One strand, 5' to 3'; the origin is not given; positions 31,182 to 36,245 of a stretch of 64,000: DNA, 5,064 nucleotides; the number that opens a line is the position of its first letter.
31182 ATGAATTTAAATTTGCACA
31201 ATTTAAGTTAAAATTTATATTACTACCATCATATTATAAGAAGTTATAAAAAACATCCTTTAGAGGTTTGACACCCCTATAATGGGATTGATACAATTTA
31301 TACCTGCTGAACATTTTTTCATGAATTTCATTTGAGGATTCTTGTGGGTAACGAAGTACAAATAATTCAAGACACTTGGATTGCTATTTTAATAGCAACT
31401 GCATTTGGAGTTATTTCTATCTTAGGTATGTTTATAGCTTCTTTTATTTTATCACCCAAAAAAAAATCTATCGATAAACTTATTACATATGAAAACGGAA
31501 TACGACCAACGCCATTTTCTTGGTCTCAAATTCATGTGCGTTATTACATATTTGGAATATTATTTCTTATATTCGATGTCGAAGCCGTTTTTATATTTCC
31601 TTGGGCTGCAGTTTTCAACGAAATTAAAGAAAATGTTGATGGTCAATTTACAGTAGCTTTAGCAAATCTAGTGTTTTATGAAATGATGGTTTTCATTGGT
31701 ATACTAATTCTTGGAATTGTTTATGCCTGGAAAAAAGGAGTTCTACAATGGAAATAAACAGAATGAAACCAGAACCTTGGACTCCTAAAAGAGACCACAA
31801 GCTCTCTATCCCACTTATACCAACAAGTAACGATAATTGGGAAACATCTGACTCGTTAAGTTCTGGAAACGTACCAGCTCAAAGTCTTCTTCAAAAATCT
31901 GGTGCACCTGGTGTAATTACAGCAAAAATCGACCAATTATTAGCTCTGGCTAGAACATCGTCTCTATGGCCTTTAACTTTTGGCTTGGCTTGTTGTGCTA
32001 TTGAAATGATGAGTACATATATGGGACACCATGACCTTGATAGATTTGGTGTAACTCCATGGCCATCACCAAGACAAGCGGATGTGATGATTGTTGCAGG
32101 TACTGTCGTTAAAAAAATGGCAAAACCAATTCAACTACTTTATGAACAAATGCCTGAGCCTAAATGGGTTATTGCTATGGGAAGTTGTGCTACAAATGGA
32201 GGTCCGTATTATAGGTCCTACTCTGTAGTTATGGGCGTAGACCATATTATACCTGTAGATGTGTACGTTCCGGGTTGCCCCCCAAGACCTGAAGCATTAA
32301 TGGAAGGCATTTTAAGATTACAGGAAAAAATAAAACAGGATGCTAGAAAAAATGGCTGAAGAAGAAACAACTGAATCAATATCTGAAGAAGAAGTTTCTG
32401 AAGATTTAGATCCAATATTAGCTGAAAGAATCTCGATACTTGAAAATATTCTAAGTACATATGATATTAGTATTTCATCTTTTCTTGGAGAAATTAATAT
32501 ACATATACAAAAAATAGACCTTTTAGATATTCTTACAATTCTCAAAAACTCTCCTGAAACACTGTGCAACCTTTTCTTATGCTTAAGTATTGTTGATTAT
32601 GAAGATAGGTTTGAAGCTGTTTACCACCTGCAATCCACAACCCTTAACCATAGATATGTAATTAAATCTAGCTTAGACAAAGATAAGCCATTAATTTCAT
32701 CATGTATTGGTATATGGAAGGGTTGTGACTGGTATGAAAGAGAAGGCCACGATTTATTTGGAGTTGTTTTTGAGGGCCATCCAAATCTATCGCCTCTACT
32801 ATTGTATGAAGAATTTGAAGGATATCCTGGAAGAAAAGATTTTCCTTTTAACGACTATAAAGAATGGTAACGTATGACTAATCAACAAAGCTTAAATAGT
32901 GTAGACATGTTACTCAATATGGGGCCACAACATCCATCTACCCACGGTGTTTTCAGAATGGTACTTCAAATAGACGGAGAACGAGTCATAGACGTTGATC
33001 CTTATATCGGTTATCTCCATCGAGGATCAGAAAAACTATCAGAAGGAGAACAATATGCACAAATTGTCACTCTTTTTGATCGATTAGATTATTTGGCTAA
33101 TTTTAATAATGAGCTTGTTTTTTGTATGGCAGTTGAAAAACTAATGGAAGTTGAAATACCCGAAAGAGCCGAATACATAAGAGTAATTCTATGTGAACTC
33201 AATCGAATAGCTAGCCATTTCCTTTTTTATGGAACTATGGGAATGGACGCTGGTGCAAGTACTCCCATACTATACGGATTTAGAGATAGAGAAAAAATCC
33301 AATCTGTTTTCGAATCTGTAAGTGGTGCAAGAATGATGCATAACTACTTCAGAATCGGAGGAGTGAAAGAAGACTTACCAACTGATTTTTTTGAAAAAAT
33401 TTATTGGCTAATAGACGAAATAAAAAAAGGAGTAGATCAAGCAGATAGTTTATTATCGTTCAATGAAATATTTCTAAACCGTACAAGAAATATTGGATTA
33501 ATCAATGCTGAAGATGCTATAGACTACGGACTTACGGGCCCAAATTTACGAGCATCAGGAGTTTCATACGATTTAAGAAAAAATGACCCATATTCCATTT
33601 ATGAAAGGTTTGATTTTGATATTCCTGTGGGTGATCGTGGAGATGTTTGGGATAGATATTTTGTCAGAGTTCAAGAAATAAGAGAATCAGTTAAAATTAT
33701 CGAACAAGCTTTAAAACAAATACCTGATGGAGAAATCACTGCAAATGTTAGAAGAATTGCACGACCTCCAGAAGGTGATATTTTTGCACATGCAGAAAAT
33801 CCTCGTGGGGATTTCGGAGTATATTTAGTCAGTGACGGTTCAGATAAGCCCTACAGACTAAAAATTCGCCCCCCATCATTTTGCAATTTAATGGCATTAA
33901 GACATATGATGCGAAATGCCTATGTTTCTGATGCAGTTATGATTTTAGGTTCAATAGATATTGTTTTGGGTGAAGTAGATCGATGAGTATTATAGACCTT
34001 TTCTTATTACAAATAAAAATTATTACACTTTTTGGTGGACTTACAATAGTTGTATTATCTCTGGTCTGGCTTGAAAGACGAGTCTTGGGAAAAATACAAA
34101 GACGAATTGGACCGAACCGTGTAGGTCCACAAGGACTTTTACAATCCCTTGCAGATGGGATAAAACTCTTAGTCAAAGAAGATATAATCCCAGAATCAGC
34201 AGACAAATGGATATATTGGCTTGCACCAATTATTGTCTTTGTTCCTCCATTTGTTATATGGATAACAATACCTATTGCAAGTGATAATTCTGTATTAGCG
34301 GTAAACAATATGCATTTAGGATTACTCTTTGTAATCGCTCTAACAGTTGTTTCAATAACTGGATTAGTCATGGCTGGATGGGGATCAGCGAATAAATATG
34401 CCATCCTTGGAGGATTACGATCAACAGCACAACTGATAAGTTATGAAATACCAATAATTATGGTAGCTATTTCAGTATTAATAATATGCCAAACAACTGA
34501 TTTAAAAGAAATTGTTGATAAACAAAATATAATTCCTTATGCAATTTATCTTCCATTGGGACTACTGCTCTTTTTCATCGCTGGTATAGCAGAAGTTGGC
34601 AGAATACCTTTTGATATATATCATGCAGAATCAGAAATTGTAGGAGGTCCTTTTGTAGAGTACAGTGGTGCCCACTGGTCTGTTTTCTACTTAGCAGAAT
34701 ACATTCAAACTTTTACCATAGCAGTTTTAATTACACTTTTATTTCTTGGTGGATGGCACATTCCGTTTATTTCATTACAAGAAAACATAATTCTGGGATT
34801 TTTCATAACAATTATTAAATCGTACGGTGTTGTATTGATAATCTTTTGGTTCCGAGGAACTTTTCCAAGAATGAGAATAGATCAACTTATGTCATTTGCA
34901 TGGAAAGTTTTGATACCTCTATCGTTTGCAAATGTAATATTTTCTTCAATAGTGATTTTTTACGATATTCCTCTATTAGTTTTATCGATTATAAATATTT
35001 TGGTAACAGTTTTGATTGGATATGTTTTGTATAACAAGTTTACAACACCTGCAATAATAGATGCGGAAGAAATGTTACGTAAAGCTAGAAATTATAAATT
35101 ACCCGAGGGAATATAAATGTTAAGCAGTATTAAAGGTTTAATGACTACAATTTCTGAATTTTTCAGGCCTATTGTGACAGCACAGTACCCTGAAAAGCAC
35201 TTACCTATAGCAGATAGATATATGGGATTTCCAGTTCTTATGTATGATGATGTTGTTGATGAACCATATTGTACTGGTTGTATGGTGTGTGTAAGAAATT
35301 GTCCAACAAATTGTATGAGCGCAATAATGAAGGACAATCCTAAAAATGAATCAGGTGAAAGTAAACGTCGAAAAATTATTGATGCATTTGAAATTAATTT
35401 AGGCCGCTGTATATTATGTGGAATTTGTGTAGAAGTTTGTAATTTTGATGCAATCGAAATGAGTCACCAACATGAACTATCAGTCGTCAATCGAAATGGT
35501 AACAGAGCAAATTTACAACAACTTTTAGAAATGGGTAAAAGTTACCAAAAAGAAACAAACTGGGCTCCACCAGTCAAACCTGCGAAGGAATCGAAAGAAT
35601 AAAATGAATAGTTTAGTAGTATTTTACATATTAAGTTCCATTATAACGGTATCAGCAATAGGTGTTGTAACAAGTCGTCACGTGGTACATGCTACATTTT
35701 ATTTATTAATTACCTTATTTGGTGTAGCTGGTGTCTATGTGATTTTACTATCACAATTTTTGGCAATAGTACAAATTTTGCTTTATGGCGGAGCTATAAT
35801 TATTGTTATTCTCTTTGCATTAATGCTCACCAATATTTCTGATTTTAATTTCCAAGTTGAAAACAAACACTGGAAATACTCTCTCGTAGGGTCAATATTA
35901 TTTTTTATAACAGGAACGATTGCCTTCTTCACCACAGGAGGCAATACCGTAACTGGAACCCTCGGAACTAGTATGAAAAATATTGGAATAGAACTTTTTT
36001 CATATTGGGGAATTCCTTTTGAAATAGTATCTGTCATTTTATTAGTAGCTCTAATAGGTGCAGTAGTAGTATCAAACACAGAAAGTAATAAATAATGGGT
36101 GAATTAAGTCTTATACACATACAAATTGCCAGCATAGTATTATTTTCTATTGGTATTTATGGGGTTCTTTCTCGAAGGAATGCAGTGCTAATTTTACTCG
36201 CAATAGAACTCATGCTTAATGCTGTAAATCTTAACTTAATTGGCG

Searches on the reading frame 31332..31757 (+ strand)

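Call 55: search_protein_families(library=pfam, proteins=[window:31332-31757:+], max_evalue=0.0001)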
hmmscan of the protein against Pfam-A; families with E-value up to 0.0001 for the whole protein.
window:31332-31757:+ (141 aa): 1 family
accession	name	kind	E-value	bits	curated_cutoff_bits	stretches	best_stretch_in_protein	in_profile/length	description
PF00507.24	Oxidored_q4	-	1.8e-30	105.5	23.3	1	32-140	3-99/99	NADH-ubiquinone/plastoquinone oxidoreductase, chain 3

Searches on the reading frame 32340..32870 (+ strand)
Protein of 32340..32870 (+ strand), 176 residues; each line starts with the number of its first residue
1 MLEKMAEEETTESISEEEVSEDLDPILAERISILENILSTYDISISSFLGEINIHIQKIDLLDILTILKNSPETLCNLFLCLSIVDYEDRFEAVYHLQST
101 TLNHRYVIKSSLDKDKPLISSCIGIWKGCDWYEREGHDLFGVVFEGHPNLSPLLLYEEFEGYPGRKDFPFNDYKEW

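Call 56: search_protein_families(library=pfam, proteins=[window:32340-32870:+], max_evalue=0.0001)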
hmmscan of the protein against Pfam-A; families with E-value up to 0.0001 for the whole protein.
window:32340-32870:+ (176 aa): 1 family
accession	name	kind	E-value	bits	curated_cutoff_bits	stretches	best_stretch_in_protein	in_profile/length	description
PF00329.25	Complex1_30kDa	-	2.7e-35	122.1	22.5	1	54-173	1-123/124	Respiratory-chain NADH dehydrogenase, 30 Kd subunit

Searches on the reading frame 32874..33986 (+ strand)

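Call 56: search_protein_families(library=pfam, proteins=[window:32874-33986:+], max_evalue=0.0001)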
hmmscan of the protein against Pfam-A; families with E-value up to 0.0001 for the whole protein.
window:32874-33986:+ (370 aa): 1 family
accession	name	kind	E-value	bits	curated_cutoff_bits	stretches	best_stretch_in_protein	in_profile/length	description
PF00346.24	Complex1_49kDa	-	2.6e-99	332.1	24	2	125-299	1-175/271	Respiratory-chain NADH dehydrogenase, 49 Kd subunit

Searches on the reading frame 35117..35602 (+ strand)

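Call 56: search_protein_families(library=pfam, proteins=[window:35117-35602:+], max_evalue=0.0001)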
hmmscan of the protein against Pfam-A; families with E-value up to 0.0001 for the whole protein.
window:35117-35602:+ (161 aa): 11 families
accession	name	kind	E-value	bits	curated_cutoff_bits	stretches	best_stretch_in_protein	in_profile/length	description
PF00037.32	Fer4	-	6e-11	42.1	21.1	1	92-114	2-24/24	4Fe-4S binding domain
PF12838.12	Fer4_7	-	1.4e-09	38.7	27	1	52-112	2-52/52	4Fe-4S dicluster domain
PF12797.12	Fer4_2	-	4.9e-09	36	24.5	1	90-109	2-21/22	4Fe-4S binding domain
PF12837.12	Fer4_6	-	9.9e-09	35.2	25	1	91-113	2-24/24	4Fe-4S binding domain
PF14697.11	Fer4_21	-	2.1e-08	34.6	35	0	93-125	3-38/59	4Fe-4S dicluster domain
PF13187.11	Fer4_9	-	2.6e-08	34.2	27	1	51-112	1-51/52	4Fe-4S dicluster domain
PF13237.11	Fer4_10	-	6.1e-08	32.9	25.5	1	46-108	3-52/53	4Fe-4S dicluster domain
PF13484.11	Fer4_16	-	1.4e-07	32.6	30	1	52-110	2-65/66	4Fe-4S double cluster binding domain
PF13183.11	Fer4_8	-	1.6e-05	25.8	27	0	51-109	4-65/68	4Fe-4S dicluster domain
PF13534.11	Fer4_17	-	5.2e-05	24.2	22.2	0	97-127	1-31/61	4Fe-4S dicluster domain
PF13459.11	Fer4_15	-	6.8e-05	23.9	22.4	0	47-65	3-21/66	4Fe-4S single cluster domain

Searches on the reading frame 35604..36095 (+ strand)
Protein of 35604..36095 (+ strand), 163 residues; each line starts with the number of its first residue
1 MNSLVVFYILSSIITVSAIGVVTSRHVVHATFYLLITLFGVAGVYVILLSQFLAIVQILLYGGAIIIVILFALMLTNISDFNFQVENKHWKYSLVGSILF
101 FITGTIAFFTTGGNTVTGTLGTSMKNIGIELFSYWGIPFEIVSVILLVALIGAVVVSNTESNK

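Call 56: search_protein_families(library=pfam, proteins=[window:35604-36095:+], max_evalue=0.0001)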
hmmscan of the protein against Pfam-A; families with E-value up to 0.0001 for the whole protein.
window:35604-36095:+ (163 aa): 1 family
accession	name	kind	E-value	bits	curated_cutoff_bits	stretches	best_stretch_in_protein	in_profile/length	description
PF00499.25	Oxidored_q3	-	4.1e-32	111.4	33.2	1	17-155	1-145/146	NADH-ubiquinone/plastoquinone oxidoreductase chain 6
